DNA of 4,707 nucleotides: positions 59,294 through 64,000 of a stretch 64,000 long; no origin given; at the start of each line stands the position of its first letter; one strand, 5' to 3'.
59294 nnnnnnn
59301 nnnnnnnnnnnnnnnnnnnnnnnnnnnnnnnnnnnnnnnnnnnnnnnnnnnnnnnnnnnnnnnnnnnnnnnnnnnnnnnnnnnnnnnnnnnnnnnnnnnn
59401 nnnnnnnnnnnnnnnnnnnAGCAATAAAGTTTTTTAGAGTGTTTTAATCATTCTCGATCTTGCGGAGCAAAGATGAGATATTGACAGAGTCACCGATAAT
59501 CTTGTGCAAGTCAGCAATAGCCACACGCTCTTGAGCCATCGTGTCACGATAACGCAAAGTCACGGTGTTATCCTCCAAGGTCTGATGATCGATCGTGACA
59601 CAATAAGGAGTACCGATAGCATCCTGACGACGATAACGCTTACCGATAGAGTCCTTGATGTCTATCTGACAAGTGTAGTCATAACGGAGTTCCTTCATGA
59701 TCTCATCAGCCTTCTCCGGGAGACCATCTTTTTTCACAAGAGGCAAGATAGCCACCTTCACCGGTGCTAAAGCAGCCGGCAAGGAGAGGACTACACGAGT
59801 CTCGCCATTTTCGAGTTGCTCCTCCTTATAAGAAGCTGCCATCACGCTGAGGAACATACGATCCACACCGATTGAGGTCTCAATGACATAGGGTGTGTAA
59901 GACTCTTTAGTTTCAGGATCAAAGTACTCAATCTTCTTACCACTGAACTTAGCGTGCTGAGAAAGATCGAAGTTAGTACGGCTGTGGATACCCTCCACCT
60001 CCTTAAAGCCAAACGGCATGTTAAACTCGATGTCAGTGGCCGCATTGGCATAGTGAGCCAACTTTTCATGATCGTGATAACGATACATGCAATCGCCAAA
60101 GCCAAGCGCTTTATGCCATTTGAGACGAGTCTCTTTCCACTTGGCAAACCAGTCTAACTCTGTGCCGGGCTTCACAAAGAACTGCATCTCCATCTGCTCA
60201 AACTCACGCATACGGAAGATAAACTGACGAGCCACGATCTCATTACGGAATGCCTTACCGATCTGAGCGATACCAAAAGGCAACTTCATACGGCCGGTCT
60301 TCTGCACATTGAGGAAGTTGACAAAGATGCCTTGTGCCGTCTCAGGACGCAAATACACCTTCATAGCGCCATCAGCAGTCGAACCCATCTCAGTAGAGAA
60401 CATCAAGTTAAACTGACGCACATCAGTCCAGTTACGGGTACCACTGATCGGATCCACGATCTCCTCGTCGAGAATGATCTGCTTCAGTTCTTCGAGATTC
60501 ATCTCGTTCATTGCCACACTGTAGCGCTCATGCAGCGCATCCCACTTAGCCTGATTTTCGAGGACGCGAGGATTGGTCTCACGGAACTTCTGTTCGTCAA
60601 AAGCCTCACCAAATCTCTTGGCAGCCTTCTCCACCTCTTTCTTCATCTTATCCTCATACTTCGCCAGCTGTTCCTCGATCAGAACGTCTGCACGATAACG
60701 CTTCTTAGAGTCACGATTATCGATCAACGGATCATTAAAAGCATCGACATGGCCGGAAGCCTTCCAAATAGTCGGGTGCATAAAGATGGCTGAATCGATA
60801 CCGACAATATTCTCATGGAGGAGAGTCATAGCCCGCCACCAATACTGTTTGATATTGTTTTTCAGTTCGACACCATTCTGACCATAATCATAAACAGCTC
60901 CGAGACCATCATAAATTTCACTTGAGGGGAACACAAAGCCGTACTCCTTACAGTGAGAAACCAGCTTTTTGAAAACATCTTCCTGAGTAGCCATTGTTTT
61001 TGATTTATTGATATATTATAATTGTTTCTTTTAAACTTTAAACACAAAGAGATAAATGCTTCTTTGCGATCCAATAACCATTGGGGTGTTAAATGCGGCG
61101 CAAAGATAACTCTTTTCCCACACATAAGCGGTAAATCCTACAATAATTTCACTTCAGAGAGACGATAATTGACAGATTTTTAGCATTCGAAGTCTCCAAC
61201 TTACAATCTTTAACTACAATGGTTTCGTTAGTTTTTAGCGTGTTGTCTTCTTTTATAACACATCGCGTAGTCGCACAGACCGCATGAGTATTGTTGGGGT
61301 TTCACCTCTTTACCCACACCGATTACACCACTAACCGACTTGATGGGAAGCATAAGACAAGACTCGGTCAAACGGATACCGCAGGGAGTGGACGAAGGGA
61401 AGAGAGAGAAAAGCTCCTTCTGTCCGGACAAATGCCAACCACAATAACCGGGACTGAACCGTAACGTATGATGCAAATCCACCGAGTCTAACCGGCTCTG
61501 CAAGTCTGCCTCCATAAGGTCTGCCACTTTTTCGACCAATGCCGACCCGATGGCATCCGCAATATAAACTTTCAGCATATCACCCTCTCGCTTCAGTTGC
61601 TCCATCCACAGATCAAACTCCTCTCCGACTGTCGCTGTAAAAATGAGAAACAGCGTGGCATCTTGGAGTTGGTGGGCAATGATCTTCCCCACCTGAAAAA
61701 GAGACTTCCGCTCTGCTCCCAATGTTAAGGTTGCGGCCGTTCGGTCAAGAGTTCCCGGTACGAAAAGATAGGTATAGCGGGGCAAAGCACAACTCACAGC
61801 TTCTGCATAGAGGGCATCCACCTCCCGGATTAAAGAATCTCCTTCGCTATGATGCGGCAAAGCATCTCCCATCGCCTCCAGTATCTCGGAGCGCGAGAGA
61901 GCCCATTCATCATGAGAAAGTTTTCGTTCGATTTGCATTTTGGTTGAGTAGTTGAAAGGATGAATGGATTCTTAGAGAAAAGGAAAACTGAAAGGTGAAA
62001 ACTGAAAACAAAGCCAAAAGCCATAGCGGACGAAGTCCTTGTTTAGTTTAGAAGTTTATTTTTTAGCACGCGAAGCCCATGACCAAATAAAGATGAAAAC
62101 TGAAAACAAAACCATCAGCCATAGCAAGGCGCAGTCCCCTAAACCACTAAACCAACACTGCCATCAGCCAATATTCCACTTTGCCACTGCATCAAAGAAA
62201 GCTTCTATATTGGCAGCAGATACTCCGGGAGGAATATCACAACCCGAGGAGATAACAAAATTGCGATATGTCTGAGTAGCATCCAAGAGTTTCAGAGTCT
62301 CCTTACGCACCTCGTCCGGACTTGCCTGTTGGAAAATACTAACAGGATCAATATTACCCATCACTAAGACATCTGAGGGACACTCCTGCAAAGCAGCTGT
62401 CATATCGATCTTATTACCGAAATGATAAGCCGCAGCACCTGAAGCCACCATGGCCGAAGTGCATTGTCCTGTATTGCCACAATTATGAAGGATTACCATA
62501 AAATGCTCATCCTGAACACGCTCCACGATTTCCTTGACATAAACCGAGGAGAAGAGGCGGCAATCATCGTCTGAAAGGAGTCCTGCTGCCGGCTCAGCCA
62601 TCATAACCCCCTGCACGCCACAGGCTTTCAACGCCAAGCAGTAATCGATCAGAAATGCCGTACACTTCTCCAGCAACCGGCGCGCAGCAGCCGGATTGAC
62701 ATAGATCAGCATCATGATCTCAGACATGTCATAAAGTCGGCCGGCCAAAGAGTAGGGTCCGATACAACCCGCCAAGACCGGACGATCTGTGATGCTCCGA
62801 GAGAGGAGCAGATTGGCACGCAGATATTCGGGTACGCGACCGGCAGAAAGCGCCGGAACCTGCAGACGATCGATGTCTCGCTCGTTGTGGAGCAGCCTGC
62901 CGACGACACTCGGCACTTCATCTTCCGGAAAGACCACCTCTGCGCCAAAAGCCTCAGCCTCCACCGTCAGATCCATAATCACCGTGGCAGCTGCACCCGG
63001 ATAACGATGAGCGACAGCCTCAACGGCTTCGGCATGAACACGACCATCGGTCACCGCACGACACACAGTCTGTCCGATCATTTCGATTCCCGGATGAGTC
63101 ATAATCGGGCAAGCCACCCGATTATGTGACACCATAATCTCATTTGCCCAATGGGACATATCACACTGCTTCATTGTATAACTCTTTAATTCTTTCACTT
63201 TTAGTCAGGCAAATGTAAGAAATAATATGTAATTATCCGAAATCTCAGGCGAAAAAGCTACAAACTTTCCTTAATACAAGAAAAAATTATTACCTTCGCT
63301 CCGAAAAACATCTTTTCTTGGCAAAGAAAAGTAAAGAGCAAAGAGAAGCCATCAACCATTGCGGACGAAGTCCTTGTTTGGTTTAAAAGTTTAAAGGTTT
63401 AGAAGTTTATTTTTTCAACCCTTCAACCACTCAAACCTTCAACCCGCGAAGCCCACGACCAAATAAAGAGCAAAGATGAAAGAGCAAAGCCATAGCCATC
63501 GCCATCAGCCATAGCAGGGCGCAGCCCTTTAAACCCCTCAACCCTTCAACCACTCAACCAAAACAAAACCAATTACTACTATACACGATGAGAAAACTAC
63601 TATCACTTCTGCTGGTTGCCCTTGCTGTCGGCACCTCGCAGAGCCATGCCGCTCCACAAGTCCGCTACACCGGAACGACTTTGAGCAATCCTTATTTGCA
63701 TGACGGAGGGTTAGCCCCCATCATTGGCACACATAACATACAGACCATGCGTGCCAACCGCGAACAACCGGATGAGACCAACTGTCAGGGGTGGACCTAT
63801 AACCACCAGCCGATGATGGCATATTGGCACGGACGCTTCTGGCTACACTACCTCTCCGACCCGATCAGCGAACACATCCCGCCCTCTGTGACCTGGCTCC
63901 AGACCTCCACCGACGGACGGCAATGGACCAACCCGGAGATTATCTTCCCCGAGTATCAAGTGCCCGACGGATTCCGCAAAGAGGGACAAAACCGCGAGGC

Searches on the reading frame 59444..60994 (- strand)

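Call 14: search_protein_families(library=pfam, proteins=[window:59444-60994:-])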
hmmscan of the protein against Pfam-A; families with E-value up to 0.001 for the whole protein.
window:59444-60994:- (516 aa): 2 families
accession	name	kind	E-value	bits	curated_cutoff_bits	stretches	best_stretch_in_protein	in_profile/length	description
PF03129.25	HGTP_anticodon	-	3.9e-20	72.2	21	1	413-500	1-91/94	Anticodon binding domain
PF00587.30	tRNA-synt_2b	-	5.6e-13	49.8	29.3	1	211-384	9-175/179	tRNA synthetase class II core domain (G, H, P, S and T)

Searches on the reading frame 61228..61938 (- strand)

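Call 14: search_protein_families(library=pfam, proteins=[window:61228-61938:-])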
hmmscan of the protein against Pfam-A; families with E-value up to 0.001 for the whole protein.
window:61228-61938:- (236 aa): 1 family
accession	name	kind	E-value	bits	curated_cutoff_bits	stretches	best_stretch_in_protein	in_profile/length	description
PF02965.22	Met_synt_B12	-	1.6e-13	51.2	25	1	97-224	123-262/273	Vitamin B12 dependent methionine synthase, activation domain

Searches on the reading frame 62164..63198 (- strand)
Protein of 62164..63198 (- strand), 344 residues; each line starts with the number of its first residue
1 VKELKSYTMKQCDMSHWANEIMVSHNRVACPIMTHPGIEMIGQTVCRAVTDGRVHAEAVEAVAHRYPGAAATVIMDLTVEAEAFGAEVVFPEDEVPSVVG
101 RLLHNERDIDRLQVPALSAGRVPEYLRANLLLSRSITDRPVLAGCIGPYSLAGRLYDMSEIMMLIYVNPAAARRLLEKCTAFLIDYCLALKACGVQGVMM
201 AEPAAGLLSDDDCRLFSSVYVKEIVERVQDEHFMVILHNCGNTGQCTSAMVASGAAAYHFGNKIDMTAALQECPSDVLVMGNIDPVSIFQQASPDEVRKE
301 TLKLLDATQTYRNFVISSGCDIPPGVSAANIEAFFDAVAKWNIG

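Call 14: search_protein_families(library=pfam, proteins=[window:62164-63198:-])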
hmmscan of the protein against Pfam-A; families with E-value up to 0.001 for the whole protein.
window:62164-63198:- (344 aa): 1 family
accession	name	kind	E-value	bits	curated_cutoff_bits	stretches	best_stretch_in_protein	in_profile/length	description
PF01208.23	URO-D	-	6.7e-60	203.4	23.9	1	33-341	30-346/346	Uroporphyrinogen decarboxylase (URO-D)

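Call 17: find_homologous_proteins(query=window:62164-63198:-, max_evalue=1e-50)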
Query window:62164-63198:- (344 aa): 7987 proteins with E <= 1e-50 among 8000 candidates; the best 120 are listed.
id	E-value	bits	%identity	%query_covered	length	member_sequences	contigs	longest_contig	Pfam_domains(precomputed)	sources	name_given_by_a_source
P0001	2.2e-223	758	100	98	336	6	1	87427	PF01208.24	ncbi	-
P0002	5.7e-170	583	78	97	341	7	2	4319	PF01208.24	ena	-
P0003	5.4e-154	530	68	97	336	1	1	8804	PF01208.24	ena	-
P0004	9.7e-154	529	68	97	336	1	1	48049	PF01208.24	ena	-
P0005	9.9e-154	529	69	97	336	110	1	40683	PF01208.24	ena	-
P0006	1.3e-153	529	68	97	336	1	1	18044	PF01208.24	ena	-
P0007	2.0e-153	528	68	97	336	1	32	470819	PF01208.24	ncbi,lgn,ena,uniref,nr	ncbi:uroporphyrinogen decarboxylase family protein [Phocaeicola sartorii]|uniref:uroporphyrinogen de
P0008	2.6e-153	528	68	97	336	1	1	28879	PF01208.24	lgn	-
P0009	2.6e-153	528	68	97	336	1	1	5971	PF01208.24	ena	-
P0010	2.6e-153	528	68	97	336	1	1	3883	PF01208.24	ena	-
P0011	2.7e-153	528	68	97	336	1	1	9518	PF01208.24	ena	-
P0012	2.7e-153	528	68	97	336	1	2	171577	PF01208.24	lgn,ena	-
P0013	2.7e-153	528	68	97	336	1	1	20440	PF01208.24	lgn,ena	-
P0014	2.8e-153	528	68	97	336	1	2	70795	PF01208.24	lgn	-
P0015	3.5e-153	528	68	97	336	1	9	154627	PF01208.24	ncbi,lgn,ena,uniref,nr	ncbi:uroporphyrinogen decarboxylase family protein [Phocaeicola sartorii]|uniref:uroporphyrinogen de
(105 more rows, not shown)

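Call 18: find_encoding_contigs(protein=P0001, flank=10000, max_places=5)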
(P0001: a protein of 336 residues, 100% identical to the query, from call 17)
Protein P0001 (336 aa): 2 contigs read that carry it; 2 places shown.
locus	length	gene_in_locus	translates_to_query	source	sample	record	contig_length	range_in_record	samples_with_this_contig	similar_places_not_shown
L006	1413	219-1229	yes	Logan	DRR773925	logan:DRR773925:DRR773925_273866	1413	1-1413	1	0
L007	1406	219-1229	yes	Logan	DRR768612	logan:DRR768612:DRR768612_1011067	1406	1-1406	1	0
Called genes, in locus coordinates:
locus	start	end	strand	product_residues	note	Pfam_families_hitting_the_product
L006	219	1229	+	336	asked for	PF01208:URO-D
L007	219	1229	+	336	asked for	PF01208:URO-D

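Call 19: find_encoding_contigs(protein=P0002, flank=5000, max_places=5)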
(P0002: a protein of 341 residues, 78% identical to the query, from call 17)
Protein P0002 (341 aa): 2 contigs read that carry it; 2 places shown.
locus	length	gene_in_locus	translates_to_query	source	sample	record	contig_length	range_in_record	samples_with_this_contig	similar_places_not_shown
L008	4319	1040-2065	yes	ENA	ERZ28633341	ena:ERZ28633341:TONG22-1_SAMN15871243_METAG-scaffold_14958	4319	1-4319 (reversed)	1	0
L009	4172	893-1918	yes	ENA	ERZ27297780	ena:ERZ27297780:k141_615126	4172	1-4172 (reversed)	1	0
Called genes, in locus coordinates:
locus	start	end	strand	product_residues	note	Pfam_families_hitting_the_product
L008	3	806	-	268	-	?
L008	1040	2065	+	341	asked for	PF01208:URO-D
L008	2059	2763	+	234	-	PF02965:Met_synt_B12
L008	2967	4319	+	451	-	?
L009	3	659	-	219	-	?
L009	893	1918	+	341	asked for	PF01208:URO-D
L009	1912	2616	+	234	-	PF02965:Met_synt_B12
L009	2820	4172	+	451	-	?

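Call 96: list_cluster_members(proteins=[P0001, P0121, P0241, P0122])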
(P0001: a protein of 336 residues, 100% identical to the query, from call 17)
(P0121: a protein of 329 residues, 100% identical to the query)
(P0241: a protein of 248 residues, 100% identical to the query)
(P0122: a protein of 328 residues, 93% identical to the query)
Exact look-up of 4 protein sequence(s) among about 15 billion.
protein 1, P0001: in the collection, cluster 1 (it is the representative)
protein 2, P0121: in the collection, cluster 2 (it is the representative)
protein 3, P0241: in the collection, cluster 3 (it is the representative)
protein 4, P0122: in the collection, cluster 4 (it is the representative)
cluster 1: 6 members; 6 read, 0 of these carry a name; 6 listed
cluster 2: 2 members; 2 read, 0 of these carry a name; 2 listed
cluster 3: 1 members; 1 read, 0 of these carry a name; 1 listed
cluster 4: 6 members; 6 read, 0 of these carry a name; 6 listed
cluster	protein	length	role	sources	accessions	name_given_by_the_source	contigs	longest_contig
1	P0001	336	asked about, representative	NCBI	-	-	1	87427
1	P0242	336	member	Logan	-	-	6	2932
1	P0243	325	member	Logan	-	-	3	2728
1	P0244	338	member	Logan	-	-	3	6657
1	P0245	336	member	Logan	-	-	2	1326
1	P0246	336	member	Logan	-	-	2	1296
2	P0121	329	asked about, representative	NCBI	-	-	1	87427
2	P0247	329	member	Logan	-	-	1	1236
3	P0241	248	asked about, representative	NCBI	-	-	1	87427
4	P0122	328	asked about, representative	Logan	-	-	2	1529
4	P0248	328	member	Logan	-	-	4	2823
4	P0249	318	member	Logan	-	-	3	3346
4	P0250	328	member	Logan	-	-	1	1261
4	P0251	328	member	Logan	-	-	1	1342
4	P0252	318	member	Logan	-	-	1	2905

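Call 97: find_encoding_contigs(protein=P0244, flank=6000, max_places=4)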
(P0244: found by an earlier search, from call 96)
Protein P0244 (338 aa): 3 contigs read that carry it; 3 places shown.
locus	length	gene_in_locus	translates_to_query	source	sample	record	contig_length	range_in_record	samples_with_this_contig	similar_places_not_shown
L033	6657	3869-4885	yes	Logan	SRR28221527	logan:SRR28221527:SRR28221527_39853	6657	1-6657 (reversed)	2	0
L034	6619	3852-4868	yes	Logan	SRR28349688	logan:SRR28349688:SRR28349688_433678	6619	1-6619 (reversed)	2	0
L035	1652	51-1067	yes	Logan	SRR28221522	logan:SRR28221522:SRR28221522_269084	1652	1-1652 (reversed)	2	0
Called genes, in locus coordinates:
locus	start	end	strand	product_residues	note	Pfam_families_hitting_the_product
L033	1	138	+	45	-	?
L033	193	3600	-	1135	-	PF24067:Beta-prop_BT_1020, PF13088:BNR_2, PF22585:Sialidase-like_CBM, PF22422:MGH1-like_GH, PF03633:Glyco_hydro_65C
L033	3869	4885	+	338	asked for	PF01208:URO-D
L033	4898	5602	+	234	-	PF02965:Met_synt_B12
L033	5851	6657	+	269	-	?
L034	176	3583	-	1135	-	PF24067:Beta-prop_BT_1020, PF13088:BNR_2, PF22585:Sialidase-like_CBM, PF22422:MGH1-like_GH, PF03633:Glyco_hydro_65C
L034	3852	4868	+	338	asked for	PF01208:URO-D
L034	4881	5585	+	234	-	PF02965:Met_synt_B12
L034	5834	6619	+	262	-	?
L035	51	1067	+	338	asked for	PF01208:URO-D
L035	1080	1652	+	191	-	?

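Call 100: find_encoding_contigs(protein=P0249, flank=4000, max_places=4)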
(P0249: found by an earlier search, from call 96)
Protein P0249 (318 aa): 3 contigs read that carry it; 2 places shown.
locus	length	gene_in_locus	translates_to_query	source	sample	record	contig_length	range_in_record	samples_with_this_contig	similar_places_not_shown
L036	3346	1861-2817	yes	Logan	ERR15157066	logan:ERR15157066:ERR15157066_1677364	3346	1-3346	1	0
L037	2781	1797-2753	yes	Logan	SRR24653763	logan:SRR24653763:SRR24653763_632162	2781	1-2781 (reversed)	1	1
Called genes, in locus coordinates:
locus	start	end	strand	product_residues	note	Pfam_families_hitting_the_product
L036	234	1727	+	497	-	PF02550:AcetylCoA_hydro, PF13336:AcetylCoA_hyd_C, PF04223:CitF (weak)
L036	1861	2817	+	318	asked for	PF00551:Formyl_trans_N, PF02911:Formyl_trans_C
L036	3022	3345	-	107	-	?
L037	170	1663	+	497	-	PF02550:AcetylCoA_hydro, PF04223:CitF (weak), PF13336:AcetylCoA_hyd_C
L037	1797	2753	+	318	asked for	PF00551:Formyl_trans_N, PF02911:Formyl_trans_C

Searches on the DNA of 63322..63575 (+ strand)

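Call 76: search_dna_similar(query=window:63322-63575:+, collection=plasmids, mode=distant, max_evalue=0.01, max_rows=10)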
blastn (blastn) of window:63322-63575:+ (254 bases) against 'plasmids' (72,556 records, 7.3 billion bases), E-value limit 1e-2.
No match.

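Call 77: search_dna_similar(query=window:63322-63575:+, collection=phages, mode=distant, max_evalue=0.01, max_rows=10)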
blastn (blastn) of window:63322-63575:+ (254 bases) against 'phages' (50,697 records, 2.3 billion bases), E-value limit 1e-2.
Records with a match: 3; places in all: 3; records where one place covers at least 80% of the query: 0.
Best place of each record, by identity: 95-99% 3.
By first word of the organism name: Campylobacter 2; Caudoviricetes 1.
By host as written in the record: - 2; Bos mutus 1.
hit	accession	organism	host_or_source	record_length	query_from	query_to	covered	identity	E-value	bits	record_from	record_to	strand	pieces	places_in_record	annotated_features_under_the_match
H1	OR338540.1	Caudoviricetes sp.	Bos mutus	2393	140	168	11%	96.6%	2e-3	49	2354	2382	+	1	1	hypothetical protein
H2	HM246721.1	Campylobacter phage vB_CcoM-IBB_35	-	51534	61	88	11%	96.4%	6e-3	47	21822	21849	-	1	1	none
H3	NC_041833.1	Campylobacter phage vB_CcoM-IBB_35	-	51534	61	88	11%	96.4%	6e-3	47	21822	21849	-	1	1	none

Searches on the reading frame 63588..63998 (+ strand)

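Call 50: search_protein_families(library=pfam, proteins=[window:63588-63998:+], max_evalue=0.00001)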
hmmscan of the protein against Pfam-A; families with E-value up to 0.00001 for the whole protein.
window:63588-63998:+ (137 aa): 1 family
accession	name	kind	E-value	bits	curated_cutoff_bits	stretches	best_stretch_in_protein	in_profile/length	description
PF24067.1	Beta-prop_BT_1020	-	2.6e-51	174.9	27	1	24-135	2-113/236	BT_1020-like, N-terminal beta propeller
